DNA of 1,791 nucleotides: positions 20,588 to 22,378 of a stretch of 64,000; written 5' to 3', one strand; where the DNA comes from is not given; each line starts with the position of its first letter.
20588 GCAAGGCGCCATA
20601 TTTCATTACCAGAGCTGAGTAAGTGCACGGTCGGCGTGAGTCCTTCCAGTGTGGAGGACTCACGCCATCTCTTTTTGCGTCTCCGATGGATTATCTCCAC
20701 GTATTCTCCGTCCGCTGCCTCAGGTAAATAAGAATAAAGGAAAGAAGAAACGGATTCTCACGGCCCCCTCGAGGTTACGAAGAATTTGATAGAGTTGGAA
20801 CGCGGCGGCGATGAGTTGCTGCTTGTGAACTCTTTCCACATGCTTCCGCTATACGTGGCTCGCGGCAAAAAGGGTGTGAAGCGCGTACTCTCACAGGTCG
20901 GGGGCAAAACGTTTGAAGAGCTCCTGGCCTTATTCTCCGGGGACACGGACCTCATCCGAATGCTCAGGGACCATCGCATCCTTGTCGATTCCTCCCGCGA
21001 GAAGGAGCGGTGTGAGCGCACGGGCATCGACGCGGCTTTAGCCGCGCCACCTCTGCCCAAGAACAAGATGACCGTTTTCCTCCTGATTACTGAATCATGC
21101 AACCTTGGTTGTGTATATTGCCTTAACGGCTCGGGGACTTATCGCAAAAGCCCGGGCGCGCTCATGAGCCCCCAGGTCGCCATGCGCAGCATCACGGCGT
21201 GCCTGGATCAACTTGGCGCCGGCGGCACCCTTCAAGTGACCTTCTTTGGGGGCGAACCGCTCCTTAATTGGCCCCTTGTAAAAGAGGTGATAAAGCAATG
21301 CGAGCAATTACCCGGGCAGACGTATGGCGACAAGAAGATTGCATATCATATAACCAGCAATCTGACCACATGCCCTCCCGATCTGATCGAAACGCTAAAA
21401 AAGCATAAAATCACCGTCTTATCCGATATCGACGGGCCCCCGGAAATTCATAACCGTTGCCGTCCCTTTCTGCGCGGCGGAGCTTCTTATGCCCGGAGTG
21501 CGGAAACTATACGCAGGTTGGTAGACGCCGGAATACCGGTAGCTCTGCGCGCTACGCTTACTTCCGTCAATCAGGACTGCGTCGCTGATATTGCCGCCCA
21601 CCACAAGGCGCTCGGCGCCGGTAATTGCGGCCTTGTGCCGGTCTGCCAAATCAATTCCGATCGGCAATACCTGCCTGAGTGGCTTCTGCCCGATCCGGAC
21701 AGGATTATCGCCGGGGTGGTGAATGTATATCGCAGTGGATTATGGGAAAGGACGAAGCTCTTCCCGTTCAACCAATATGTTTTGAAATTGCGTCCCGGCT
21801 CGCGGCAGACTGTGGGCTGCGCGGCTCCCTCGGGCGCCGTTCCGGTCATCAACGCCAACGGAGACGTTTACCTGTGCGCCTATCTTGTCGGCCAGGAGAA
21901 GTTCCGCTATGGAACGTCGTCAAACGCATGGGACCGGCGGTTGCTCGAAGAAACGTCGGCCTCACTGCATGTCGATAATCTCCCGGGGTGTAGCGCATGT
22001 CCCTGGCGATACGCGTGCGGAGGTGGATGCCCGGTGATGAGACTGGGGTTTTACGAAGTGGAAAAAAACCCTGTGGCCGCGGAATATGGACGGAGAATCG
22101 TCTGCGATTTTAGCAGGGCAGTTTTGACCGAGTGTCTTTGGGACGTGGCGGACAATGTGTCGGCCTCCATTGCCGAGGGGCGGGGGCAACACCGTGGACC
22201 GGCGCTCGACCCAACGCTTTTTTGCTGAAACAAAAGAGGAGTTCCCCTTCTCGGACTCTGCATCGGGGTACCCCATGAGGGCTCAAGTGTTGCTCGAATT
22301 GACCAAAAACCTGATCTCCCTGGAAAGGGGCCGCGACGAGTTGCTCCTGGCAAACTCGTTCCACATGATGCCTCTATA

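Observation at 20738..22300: rSAM paralog 1 lacks a canonical start aligned to paralog 2's N-terminus; two maturases in tandem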

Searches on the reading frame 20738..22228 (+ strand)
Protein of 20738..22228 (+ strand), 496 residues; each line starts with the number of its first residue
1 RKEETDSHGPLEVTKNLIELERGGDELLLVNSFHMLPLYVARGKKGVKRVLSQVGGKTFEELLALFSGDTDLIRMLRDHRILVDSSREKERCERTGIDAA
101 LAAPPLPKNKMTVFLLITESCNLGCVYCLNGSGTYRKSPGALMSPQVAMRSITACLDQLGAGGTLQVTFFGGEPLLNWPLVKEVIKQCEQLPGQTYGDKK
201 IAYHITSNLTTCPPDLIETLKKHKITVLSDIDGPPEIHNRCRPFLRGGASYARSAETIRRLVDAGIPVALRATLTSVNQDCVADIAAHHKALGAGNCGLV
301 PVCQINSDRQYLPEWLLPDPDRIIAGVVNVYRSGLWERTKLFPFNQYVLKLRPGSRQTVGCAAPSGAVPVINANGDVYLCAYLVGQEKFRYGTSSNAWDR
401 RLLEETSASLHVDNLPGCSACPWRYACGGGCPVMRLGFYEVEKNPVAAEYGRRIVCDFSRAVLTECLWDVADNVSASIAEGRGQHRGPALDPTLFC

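Call 3: search_protein_families(library=ncbifam, proteins=[window:20738-22228:+], max_evalue=0.01)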
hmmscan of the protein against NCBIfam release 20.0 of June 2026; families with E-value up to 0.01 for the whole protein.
window:20738-22228:+ (496 aa): 65 families (the best 25 are shown)
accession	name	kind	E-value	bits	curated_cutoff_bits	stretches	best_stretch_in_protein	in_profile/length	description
NF047865.1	rSAM_PapB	equivalog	2.7e-45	155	340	1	113-433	5-318/330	PapB family radical SAM/SPASM ranthipeptide maturase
TIGR04064.1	rSAM_nif11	equivalog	2.6e-43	148.4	518.7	2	111-301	78-262/459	nif11-like peptide radical SAM maturase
TIGR03974.1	rSAM_six_Cys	equivalog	8.4e-38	130.4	425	1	114-434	100-419/451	thioether cross-link-forming SCIFF peptide maturase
TIGR03906.1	quino_hemo_SAM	equivalog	1.1e-37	129.8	453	1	111-431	94-414/467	quinohemoprotein amine dehydrogenase maturation protein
NF040492.1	not_ScfB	exception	3.6e-33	115.1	855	1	113-440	97-424/450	ScfB-related radical SAM/SPASM orphan maturase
TIGR03978.1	rSAM_paired_1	equivalog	8.4e-28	97.3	370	1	110-294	81-262/466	His-Xaa-Ser system radical SAM maturase HxsB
TIGR04068.1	rSAM_ocin_clost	equivalog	2.7e-25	89.2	500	1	111-256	84-227/462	Cys-rich peptide radical SAM maturase CcpM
TIGR04136.1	rSAM_FibroRumin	equivalog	5e-23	81.7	400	1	24-438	11-425/458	FibroRumin system radical SAM peptide maturase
TIGR03942.1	sulfatase_rSAM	equivalog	7.7e-23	81.1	349.45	1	119-437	9-330/363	anaerobic sulfatase maturase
TIGR04280.1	geopep_mat_rSAM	hypoth_equivalog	1.4e-22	80.3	400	1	93-263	66-232/428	geopeptide radical SAM maturase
NF038107.1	rSAM_NF038107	equivalog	2.3e-21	76.1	600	1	108-434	82-403/444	Cys-every-fifth radical SAM/SPASM peptide maturase CefB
NF041298.1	rSAM_mat_DynA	equivalog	8.2e-21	74.4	450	1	118-440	8-330/356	dynobactin maturation radical SAM/SPASM protein DynA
NF035951.1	rSAM_RumMC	equivalog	1.5e-20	73.3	720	1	72-264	77-262/510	RumMC family radical SAM sactipeptide maturase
NF041300.1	rSAM_mat_DarW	exception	3.1e-17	62.5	650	1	101-433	31-368/415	radical SAM/SPASM peptide maturase DarW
NF038170.1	lachnocin_rSAM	equivalog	2.4e-16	59.7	550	1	113-263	78-225/440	lachnocin radical SAM maturase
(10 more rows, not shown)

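Call 4: search_protein_families(library=pfam, proteins=[window:20738-22228:+], max_evalue=0.01)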
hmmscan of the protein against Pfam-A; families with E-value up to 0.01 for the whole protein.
window:20738-22228:+ (496 aa): 2 families
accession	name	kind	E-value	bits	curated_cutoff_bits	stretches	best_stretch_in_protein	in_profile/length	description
PF04055.27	Radical_SAM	-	2.5e-18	67.2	29.5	1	116-282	2-159/166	Radical SAM superfamily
PF13353.11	Fer4_12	-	1.2e-07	32.6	22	1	115-191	9-80/137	4Fe-4S single cluster domain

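Call 7: find_homologous_proteins(query=window:20738-22225:+, max_evalue=1e-20)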
Query window:20738-22225:+ (496 aa): 295 proteins with E <= 1e-20 among 8000 candidates; the best 120 are listed.
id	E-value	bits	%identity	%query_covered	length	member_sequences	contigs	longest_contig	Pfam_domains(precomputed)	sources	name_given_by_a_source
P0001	0.0e+0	1121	100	97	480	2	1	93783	PF04055.28,PF13353.12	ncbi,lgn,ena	-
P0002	1.8e-270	916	80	100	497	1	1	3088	PF04055.28,PF13353.12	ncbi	-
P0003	5.9e-260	881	77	100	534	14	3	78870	PF04055.28,PF13353.12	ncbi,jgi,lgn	ncbi:MAG: radical SAM protein [Syntrophobacteraceae bacterium]|jgi:uncharacterized protein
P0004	5.1e-248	842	73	100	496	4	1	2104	PF04055.28,PF13353.12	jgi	jgi:uncharacterized protein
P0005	1.3e-233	794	69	100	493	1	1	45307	PF04055.28,PF13353.12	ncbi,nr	ncbi:MAG: radical SAM protein [Planctomycetes bacterium]|nr:radical SAM protein [Planctomycetota bac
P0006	1.5e-232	791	71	100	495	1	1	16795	PF04055.28,PF13353.12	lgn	-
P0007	4.4e-231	786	69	99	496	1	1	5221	PF04055.28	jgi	jgi:uncharacterized protein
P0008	5.7e-224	763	67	100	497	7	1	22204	PF04055.28,PF13353.12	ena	-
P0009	1.2e-220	752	68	99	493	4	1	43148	PF04055.28,PF13353.12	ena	-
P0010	6.0e-219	746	67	99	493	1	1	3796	PF04055.28,PF13353.12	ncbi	-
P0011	3.6e-214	730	65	100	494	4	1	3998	PF04055.28,PF13353.12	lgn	-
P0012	5.4e-212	723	65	99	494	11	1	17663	PF04055.28,PF13353.12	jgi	-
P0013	2.9e-208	711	63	99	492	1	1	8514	PF04055.28,PF13353.12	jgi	jgi:uncharacterized protein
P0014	5.2e-208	710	62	98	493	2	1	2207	PF04055.28,PF13353.12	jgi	-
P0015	1.1e-207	709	64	98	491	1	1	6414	PF04055.28,PF13353.12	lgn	-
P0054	1.0e-144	501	51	90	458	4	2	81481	PF04055.28,PF13353.12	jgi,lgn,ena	-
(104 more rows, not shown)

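Call 10: find_encoding_contigs(protein=P0002, flank=4000, max_places=3)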
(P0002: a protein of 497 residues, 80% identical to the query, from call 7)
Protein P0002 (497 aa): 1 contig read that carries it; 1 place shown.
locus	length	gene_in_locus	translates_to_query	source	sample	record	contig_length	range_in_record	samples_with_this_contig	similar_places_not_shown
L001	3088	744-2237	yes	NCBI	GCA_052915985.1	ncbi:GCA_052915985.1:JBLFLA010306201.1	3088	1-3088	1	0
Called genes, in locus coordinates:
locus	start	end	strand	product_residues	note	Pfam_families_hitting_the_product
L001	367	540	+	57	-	-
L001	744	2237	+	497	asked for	PF13353:Fer4_12 (weak), PF04055:Radical_SAM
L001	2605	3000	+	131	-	PF00072:Response_reg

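Call 11: find_encoding_contigs(protein=P0003, flank=6000, max_places=3)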
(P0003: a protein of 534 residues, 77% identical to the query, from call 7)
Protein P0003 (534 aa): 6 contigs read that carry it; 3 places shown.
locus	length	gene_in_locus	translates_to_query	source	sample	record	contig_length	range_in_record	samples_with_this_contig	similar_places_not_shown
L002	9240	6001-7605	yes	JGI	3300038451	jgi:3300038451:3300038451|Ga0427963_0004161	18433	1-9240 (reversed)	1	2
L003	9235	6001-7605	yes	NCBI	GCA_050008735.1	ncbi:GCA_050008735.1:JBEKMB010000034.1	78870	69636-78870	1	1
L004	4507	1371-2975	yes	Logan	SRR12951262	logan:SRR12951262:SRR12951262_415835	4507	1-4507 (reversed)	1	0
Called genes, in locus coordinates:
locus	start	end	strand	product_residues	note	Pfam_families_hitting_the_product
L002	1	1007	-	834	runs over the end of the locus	PF00884:Sulfatase, PF16347:SGSH_C (faint)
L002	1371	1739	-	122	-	PF00839:Cys_rich_FGFR (weak)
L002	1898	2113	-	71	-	-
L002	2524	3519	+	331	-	PF00005:ABC_tran, PF13304:AAA_21 (weak)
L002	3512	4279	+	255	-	PF01061:ABC2_membrane, PF12679:ABC2_membrane_2, PF12698:ABC2_membrane_3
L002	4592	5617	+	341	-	PF04055:Radical_SAM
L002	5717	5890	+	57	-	-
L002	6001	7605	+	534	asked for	PF13353:Fer4_12 (weak), PF04055:Radical_SAM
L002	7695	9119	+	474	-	PF04055:Radical_SAM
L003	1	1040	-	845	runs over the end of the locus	PF00884:Sulfatase, PF16347:SGSH_C (faint)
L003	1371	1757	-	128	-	PF00839:Cys_rich_FGFR (weak)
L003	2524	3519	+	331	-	PF00005:ABC_tran, PF13304:AAA_21 (weak)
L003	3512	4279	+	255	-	PF01061:ABC2_membrane, PF12679:ABC2_membrane_2, PF12698:ABC2_membrane_3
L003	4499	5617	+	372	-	PF04055:Radical_SAM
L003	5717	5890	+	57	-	-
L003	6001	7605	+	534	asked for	PF13353:Fer4_12 (weak), PF04055:Radical_SAM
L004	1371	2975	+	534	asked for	PF13353:Fer4_12 (weak), PF04055:Radical_SAM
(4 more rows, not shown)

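Call 14: find_encoding_contigs(protein=P0001, flank=3000, max_places=10)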
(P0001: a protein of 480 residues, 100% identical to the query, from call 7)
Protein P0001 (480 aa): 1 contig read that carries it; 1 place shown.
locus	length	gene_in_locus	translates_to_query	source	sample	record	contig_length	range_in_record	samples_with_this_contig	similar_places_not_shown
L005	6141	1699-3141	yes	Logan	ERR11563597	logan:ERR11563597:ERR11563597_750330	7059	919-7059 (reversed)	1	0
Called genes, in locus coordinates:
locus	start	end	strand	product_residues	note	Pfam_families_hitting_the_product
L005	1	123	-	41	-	?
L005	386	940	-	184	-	-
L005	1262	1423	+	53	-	-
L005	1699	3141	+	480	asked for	PF04055:Radical_SAM, PF13353:Fer4_12 (weak)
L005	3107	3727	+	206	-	-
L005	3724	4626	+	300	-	-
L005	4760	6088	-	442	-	PF01145:Band_7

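Call 15: find_related_loci(query=window:20786-22225:+, collection=genome_contigs, flank=5000)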
Query window:20786-22225:+ (480 aa) in genome_contigs; peptide patterns used: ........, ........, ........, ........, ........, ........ (x = any residue, [..] = any of these).
111 stretches matched a pattern; 2 encode a relative of the query (tblastn E <= 1e-3); 2 distinct loci.
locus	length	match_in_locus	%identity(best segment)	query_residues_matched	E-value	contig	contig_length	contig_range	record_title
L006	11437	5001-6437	63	1-480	0e+0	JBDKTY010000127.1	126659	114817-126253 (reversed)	MAG: Syntrophobacter sp. isolate 7_bin.95 c_000000592955, whole genome shotgun sequence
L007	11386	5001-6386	54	1-462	1e-176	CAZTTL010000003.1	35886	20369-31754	MAG TPA_asm: uncultured Rhodoplanes sp. isolate SRP214966_co3_393 genome assembly, contig: NODE_1156_length_35886_cov_12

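Call 19: list_cluster_members(proteins=[P0001, P0002])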
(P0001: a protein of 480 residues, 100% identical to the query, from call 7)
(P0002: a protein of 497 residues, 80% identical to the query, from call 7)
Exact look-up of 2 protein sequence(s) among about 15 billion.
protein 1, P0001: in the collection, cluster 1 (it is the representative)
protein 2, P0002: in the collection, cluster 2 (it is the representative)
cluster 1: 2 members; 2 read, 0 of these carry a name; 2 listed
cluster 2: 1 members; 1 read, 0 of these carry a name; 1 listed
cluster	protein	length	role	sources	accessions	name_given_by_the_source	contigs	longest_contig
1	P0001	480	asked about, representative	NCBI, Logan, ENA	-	-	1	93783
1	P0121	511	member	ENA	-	-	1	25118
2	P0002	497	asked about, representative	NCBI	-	-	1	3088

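Call 21: find_encoding_contigs(protein=P0121, flank=5000, max_places=4)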
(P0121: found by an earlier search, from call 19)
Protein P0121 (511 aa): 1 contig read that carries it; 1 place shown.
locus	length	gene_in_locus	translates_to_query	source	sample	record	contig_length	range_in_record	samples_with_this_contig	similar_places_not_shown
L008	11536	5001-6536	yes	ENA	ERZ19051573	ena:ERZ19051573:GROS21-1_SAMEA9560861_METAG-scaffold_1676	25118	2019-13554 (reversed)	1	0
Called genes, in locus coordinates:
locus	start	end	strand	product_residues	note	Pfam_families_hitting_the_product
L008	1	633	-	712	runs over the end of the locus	PF00989:PAS, PF08448:PAS_4 (faint), PF13188:PAS_8 (weak), PF13426:PAS_9 (weak), PF00512:HisKA, PF02518:HATPase_c, PF00072:Response_reg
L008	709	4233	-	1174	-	-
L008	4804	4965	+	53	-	-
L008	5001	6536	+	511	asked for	PF13353:Fer4_12 (weak), PF04055:Radical_SAM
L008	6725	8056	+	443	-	PF01136:Peptidase_U32, PF16325:Peptidase_U32_C (weak)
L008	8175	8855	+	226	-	PF00990:GGDEF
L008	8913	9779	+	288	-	PF17827:PrmC_N, PF03602:Cons_hypoth95 (weak), PF05175:MTS, PF06325:PrmA, PF01170:UPF0020 (weak), PF13847:Methyltransf_31, PF08241:Methyltransf_11 (weak), PF13649:Methyltransf_25, +1 more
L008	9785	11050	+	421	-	PF00275:EPSP_synthase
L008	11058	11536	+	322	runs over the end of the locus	-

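Call 24: find_related_loci(query=A1, collection=metagenome_contigs, flank=4000)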
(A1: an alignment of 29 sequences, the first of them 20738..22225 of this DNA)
Query A1 (496 aa) in metagenome_contigs; peptide patterns used: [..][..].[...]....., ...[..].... (x = any residue, [..] = any of these).
346 stretches matched a pattern; 86 encode a relative of the query (tblastn E <= 1e-3); the best 80 are kept; 80 distinct loci.
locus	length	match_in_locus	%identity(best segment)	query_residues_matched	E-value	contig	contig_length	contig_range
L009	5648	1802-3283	77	3-496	0e+0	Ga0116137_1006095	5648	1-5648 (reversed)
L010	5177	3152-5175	77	3-496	0e+0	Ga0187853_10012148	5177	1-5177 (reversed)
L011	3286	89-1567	65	3-496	0e+0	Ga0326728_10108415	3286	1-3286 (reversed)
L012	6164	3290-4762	64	6-496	0e+0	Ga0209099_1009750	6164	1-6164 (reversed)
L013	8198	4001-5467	64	9-496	0e+0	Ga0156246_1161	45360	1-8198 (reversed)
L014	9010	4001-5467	64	9-496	0e+0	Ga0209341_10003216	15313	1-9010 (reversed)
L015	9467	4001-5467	64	9-496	0e+0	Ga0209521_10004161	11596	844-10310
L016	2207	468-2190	62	9-496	0e+0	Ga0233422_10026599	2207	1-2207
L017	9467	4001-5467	62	9-496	0e+0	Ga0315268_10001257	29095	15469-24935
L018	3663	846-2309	61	9-496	0e+0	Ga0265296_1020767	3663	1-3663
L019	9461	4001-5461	60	9-496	0e+0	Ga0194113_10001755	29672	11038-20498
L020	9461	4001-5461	62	9-496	0e+0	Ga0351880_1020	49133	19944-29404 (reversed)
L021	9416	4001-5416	63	9-480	0e+0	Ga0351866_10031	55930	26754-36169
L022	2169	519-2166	58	9-496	0e+0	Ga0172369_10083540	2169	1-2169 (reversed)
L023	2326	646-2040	59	11-474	0e+0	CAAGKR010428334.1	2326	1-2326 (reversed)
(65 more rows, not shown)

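Call 29: search_solved_structures(query=window:20738-22225:+, max_evalue=0.001, show_alignments=2)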
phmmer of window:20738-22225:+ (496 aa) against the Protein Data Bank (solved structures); distinct sequences matched with E-value up to 0.001: 5.
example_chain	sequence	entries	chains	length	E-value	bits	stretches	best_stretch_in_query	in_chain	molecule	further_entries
5wgg_A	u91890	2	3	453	1.2e-23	86.9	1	114-440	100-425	Radical SAM domain protein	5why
8vpo_A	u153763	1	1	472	4.9e-10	42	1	112-242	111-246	Radical SAM core domain-containing protein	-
4k37_A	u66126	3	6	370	1.3e-08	37.3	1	118-433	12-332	Anaerobic sulfatase-maturating enzyme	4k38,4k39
4k36_A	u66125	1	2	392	1.4e-08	37.1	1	118-433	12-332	Anaerobic sulfatase-maturating enzyme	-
6efn_A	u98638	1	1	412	9.3e-07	31.1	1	114-288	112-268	Sporulation killing factor maturation protein SkfB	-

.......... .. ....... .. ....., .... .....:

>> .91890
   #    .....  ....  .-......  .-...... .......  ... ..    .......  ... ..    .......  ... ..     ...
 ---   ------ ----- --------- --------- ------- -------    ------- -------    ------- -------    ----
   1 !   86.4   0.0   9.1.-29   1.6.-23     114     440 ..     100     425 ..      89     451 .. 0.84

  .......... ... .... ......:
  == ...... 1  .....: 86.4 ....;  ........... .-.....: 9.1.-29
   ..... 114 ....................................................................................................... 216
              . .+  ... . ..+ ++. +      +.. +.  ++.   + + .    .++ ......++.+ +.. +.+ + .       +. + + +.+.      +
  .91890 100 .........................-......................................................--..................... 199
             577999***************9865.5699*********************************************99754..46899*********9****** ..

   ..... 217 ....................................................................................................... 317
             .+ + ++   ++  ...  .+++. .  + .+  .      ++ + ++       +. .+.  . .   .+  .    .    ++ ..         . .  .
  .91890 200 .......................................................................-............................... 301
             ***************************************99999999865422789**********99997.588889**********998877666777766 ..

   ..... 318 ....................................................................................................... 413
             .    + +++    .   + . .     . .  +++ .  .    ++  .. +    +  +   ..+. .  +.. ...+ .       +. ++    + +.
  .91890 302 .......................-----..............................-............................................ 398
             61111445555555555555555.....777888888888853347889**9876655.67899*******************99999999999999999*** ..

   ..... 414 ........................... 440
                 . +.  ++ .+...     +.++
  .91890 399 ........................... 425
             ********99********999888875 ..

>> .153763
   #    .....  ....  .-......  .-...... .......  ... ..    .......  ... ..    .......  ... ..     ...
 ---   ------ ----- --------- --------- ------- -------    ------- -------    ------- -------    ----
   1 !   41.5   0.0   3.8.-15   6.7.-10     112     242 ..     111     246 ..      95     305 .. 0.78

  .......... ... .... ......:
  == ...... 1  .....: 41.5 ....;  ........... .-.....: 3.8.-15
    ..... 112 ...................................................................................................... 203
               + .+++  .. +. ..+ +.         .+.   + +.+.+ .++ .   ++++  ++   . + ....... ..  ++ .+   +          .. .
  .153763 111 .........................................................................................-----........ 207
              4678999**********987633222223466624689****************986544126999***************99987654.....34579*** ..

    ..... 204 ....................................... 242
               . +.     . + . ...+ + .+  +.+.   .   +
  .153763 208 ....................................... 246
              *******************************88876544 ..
